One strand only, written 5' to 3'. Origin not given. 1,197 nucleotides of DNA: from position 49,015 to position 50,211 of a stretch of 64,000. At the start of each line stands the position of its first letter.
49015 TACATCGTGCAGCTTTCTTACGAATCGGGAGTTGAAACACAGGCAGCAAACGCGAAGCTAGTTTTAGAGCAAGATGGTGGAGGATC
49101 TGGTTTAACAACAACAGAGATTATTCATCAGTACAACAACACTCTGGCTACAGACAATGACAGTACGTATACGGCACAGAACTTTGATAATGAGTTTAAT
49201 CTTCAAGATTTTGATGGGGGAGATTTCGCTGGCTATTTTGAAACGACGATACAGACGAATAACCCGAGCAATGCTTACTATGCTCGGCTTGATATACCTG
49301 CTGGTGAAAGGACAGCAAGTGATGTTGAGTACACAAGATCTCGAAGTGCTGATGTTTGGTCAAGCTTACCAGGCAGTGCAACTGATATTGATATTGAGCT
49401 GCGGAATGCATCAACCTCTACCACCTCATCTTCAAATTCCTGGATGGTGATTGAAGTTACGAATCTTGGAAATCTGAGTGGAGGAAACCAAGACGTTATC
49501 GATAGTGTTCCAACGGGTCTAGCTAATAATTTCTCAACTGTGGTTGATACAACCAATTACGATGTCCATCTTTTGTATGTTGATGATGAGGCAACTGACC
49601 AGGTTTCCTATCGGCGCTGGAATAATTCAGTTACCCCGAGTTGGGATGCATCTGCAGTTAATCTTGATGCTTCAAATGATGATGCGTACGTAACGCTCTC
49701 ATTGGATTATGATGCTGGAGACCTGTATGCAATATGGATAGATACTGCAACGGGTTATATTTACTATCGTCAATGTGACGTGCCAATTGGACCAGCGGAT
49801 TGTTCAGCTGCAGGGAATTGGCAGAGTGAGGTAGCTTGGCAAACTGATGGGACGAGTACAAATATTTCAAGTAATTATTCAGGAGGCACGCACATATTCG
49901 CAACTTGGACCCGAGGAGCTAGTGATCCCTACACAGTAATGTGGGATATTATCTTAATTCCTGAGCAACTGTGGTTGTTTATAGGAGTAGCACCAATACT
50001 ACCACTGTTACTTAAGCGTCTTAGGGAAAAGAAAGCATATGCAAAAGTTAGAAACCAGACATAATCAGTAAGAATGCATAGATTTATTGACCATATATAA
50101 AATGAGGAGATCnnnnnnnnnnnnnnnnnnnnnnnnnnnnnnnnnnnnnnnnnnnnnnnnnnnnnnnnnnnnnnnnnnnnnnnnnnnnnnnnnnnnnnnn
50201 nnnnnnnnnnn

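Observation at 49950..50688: Sorting-signal-like C-terminus of the giant protein immediately followed by an exosortase/archaeosortase-like gene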

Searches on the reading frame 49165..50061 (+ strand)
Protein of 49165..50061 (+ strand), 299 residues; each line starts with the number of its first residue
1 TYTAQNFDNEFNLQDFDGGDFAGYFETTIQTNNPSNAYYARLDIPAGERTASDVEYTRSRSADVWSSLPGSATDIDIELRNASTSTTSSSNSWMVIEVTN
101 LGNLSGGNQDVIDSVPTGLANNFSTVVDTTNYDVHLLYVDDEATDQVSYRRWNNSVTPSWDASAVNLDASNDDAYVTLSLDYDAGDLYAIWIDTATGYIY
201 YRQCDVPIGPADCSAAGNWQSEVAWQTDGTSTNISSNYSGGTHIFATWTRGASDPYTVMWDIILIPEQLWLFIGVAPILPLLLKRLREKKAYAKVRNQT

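Call 32: find_homologous_proteins(query=window:49165-50061:+, max_evalue=0.001)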
Query window:49165-50061:+ (299 aa): 1 proteins with E <= 0.001 among 924 candidates.
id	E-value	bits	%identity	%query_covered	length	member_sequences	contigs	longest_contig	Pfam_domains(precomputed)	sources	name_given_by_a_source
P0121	2.8e-58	216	54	63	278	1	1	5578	-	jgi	-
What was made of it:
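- The giant protein itself was not returned by the protein-database search with its C-terminal 299 aa (call 32).
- Tried and rejected: Homologs of the giant's last 299 aa. Only one hit (call 32).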
